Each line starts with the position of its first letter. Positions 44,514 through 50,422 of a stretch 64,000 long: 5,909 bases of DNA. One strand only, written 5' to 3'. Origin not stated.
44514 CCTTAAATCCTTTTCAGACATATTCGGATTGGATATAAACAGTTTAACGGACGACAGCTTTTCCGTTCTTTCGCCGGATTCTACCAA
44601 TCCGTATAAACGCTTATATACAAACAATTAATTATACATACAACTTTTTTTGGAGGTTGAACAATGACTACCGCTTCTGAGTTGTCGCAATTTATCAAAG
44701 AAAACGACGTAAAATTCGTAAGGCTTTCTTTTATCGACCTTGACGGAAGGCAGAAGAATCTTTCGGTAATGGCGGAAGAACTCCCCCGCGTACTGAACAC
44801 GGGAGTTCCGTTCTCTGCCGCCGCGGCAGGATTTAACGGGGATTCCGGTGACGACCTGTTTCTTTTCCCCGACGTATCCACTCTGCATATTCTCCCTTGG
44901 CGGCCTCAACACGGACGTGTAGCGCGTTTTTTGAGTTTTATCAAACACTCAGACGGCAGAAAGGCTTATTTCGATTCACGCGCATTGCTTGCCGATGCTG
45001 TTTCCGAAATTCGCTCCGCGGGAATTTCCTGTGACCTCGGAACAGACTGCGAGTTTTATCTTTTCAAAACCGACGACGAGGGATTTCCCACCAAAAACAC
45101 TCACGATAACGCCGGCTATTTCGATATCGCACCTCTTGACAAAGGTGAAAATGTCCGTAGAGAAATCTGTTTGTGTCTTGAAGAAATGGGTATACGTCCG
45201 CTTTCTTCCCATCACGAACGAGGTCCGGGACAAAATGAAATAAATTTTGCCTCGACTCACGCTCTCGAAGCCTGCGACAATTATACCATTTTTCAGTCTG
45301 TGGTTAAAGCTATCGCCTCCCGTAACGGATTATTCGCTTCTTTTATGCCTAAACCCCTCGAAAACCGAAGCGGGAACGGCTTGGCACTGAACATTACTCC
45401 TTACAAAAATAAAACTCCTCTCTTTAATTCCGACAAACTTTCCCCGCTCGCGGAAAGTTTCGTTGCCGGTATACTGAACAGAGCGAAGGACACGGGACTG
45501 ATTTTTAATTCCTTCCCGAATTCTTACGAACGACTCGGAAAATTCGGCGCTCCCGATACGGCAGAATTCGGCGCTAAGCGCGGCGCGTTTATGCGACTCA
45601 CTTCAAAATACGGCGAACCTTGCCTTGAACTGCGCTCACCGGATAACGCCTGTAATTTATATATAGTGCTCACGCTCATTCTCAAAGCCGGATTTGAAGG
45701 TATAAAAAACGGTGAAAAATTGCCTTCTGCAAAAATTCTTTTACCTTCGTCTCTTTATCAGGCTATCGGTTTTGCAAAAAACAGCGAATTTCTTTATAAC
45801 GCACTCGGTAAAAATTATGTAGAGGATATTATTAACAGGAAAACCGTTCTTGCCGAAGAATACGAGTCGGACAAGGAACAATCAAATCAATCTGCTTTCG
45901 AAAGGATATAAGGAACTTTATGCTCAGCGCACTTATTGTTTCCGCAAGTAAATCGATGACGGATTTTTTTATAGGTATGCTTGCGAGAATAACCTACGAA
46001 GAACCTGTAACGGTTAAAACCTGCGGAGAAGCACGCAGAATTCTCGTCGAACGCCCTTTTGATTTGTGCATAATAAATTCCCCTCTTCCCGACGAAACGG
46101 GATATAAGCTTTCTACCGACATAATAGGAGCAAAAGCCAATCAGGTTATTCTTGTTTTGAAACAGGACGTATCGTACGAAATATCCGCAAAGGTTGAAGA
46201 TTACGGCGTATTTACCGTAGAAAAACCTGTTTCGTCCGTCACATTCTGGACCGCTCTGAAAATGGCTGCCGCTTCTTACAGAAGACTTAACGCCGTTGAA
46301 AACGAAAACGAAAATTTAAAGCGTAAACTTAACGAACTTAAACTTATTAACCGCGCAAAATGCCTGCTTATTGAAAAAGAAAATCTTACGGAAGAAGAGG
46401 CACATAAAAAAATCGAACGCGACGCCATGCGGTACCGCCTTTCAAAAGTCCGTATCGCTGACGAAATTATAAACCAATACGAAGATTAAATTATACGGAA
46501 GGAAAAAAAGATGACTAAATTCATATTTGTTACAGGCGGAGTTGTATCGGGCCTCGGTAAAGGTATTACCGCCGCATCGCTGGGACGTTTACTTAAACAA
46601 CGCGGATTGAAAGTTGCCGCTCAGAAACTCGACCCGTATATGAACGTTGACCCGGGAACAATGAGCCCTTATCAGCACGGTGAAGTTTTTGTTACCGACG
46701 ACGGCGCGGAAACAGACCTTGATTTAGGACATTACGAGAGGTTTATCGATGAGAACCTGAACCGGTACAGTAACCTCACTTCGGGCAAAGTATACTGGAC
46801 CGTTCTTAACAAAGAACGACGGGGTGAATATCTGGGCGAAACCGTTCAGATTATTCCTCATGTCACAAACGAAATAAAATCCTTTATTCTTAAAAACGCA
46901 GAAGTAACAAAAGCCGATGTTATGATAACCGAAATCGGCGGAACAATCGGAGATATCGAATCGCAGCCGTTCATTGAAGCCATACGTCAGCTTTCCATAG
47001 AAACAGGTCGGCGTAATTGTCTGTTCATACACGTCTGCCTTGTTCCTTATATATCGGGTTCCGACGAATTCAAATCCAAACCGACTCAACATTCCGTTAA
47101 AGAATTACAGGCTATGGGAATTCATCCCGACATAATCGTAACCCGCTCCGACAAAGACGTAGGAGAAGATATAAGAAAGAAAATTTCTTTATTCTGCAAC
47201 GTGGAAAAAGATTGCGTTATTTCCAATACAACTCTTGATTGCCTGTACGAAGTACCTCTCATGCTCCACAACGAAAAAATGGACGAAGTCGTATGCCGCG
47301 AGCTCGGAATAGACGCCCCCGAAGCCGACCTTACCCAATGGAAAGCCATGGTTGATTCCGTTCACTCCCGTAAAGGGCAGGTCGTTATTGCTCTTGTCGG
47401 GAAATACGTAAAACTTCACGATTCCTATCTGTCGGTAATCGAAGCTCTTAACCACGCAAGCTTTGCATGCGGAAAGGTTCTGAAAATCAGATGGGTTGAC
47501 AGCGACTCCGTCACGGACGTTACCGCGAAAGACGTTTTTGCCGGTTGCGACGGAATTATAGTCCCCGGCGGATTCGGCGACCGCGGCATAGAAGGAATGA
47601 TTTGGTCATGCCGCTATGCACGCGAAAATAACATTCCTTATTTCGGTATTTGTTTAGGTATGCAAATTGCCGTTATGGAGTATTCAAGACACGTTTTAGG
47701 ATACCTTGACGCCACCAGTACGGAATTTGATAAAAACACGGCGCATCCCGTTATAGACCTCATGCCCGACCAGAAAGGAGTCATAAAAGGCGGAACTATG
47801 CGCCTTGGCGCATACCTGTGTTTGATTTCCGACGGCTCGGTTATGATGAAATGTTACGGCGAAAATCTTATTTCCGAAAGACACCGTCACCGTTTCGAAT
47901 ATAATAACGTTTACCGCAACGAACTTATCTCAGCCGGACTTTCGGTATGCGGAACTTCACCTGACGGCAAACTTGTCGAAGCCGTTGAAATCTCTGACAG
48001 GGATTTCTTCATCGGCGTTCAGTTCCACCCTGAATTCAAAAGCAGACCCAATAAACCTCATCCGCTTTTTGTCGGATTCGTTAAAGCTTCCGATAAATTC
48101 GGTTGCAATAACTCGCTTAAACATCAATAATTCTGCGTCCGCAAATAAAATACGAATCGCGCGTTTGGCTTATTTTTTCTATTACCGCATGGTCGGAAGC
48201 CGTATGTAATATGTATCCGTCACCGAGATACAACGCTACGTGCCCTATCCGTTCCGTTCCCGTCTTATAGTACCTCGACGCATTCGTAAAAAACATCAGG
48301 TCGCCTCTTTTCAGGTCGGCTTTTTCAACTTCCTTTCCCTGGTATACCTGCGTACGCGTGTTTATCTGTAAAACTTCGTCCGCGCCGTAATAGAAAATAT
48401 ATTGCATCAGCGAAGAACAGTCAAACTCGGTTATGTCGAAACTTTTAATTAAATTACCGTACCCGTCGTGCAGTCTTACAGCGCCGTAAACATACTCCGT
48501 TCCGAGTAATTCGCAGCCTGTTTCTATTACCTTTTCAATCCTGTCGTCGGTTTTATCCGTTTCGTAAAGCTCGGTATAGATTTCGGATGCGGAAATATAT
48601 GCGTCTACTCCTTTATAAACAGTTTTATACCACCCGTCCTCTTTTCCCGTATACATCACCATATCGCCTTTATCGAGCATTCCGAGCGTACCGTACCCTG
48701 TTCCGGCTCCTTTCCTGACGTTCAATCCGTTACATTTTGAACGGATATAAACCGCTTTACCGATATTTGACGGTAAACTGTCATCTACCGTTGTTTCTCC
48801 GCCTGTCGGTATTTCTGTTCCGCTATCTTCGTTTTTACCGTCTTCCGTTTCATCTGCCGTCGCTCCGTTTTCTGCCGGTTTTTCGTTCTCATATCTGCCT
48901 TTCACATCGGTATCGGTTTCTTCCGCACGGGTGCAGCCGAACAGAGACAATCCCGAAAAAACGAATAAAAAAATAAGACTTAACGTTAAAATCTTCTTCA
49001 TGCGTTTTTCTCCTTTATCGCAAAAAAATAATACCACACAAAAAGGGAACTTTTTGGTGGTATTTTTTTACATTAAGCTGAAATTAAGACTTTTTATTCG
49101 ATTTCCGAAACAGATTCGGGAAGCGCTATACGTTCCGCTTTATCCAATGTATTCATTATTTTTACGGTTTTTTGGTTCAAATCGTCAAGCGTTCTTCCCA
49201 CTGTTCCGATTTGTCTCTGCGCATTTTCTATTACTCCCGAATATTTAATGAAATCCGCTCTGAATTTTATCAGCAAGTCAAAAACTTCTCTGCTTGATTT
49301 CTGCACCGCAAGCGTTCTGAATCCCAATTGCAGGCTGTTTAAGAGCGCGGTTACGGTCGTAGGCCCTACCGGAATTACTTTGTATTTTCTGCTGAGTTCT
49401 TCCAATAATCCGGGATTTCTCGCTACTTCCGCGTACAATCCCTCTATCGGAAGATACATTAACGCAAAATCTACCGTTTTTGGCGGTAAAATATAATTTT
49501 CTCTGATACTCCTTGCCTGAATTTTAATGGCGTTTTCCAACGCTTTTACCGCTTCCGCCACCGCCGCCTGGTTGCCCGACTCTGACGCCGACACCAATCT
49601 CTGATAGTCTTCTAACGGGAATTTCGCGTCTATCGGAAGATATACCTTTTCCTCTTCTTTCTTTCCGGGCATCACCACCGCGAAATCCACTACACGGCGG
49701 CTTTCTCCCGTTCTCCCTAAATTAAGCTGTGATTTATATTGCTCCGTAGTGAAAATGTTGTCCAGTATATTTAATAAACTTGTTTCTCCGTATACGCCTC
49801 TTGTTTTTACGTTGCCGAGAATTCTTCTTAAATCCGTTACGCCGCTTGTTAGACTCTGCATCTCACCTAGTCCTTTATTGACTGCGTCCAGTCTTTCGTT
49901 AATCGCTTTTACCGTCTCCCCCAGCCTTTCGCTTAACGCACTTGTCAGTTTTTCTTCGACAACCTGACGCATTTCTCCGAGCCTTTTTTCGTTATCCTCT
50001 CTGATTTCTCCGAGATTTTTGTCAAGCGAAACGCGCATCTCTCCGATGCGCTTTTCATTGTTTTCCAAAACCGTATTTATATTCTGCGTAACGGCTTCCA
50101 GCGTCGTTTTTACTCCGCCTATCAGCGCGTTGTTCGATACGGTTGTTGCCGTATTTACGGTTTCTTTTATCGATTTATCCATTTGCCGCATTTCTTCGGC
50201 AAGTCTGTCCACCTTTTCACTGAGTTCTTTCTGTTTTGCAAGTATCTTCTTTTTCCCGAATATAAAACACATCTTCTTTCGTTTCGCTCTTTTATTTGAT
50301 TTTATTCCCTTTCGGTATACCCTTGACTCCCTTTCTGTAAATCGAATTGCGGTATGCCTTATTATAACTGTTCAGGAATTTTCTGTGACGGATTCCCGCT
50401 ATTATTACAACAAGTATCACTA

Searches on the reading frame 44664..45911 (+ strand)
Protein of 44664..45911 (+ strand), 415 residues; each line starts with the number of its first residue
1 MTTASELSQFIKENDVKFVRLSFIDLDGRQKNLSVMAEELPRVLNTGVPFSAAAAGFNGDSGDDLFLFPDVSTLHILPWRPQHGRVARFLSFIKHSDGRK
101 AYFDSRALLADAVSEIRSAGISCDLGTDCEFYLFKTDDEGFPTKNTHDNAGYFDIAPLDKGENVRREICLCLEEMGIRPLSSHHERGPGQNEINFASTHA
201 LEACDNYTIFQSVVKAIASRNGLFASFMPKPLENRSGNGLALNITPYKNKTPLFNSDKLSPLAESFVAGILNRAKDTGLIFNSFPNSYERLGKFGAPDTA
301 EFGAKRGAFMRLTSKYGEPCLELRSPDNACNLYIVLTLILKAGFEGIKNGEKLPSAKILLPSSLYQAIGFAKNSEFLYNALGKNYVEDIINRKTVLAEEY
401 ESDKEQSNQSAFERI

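Call 16: search_protein_families(library=pfam, proteins=[window:44664-45911:+], max_evalue=0.0001)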
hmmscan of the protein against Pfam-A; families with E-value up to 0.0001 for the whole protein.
window:44664-45911:+ (415 aa): 2 families
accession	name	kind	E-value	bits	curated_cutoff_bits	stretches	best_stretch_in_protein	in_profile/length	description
PF00120.29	Gln-synt_C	-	2.2e-62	211.6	24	1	104-403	3-335/344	Glutamine synthetase, catalytic domain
PF03951.24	Gln-synt_N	-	9.3e-13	48.1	33.4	1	15-93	1-79/82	Glutamine synthetase, beta-Grasp domain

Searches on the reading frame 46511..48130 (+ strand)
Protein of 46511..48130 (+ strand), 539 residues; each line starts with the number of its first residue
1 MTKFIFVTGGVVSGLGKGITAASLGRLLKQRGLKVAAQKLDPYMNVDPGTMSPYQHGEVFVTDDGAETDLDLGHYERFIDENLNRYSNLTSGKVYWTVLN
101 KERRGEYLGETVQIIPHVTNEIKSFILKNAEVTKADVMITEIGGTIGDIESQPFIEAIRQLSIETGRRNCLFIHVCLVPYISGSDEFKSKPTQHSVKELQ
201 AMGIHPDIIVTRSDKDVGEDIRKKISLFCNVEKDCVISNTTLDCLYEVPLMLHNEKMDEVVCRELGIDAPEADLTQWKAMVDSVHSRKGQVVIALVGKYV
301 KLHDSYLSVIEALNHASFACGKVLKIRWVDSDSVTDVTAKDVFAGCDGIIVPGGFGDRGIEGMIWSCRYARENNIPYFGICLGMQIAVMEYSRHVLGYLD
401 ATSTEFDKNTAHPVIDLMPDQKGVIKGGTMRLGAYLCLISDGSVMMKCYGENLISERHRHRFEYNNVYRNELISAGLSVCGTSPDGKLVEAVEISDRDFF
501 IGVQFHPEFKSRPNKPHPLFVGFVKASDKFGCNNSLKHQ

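Call 16: search_protein_families(library=pfam, proteins=[window:46511-48130:+], max_evalue=0.0001)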
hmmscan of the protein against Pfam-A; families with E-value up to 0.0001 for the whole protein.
window:46511-48130:+ (539 aa): 4 families
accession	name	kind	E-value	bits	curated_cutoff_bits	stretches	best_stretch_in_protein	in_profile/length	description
PF06418.20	CTP_synth_N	-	1.1e-127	425.3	26.1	1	3-266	1-264/265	CTP synthase N-terminus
PF00117.34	GATase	-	1.5e-38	132.8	22.8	1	302-525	2-189/190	Glutamine amidotransferase class-I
PF07722.19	Peptidase_C26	-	2.1e-10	41.2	20.5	1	368-508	99-219/219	Peptidase C26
PF01656.29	CbiA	-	2.5e-06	27.9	25.4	1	13-133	8-116/125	CobQ/CobB/MinD/ParA nucleotide binding domain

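Call 84: list_cluster_members(proteins=[window:46511-48130:+, window:37078-39165:-, P0033, P0156, P0058])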
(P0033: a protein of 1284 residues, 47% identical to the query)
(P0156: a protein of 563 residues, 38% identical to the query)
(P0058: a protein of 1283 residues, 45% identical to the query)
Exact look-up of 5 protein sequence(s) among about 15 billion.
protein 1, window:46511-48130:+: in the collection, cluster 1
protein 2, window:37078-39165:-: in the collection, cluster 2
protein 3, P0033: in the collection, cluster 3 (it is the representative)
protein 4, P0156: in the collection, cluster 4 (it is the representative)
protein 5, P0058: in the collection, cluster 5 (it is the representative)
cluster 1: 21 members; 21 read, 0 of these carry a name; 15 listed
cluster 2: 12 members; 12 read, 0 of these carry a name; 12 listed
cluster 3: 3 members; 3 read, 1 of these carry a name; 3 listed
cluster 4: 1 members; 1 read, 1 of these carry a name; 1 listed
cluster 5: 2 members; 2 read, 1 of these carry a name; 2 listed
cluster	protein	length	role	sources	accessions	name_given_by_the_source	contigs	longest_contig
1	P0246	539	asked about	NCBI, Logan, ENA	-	-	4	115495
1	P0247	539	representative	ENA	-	-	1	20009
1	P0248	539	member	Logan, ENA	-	-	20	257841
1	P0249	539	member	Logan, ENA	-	-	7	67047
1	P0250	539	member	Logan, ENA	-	-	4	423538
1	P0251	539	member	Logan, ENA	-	-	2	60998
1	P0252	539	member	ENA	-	-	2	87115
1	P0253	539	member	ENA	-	-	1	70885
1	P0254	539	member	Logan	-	-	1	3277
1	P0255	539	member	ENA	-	-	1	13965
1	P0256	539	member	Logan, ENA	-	-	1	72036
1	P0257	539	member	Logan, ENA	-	-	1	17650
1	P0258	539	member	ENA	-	-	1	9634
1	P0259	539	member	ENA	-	-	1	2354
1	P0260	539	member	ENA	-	-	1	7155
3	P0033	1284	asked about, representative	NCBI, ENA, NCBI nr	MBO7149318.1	MAG: DEAD/DEAH box helicase family protein [Clostridia bacterium] | DEAD/DEAH box helicase family protein [Clostridia bacterium]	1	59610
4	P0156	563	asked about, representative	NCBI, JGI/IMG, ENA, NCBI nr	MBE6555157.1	MAG: hypothetical protein E7663_02825 [Ruminococcaceae bacterium] | hypothetical protein [Oscillospiraceae bacterium]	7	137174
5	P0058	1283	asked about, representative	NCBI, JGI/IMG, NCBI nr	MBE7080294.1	MAG: hypothetical protein E7371_03545 [Clostridiales bacterium] | hypothetical protein [Clostridiales bacterium]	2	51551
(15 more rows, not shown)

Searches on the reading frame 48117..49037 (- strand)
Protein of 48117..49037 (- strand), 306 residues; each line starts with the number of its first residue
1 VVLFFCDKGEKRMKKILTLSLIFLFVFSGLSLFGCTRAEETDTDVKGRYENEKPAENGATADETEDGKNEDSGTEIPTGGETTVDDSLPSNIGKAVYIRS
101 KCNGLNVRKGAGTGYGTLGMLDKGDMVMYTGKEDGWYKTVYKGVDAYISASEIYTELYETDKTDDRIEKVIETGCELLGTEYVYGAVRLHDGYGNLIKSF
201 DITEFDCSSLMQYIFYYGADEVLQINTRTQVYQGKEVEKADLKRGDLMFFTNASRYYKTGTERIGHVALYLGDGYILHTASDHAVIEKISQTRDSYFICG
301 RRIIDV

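Call 70: search_protein_families(library=pfam, proteins=[window:48117-49037:-], max_evalue=0.001)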
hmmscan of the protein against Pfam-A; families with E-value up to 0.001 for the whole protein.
window:48117-49037:- (306 aa): 2 families
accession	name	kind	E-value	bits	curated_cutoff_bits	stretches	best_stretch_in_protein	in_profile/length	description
PF00877.26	NLPC_P60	-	9.3e-17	61.4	23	1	179-292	1-91/105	NlpC/P60 family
PF08239.17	SH3_3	-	2.3e-11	44.1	27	1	104-152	2-52/54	Bacterial SH3 domain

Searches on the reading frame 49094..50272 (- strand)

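Call 70: search_protein_families(library=pfam, proteins=[window:49094-50272:-], max_evalue=0.001)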
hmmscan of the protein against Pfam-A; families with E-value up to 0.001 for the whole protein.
window:49094-50272:- (392 aa): 2 families
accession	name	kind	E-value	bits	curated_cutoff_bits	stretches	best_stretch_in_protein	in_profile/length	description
PF02646.22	RmuC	-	2.7e-62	210.9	26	1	96-383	1-285/291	RmuC family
PF01442.23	Apolipoprotein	-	0.00057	20.1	90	1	13-136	5-127/190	Apolipoprotein A1/A4/E domain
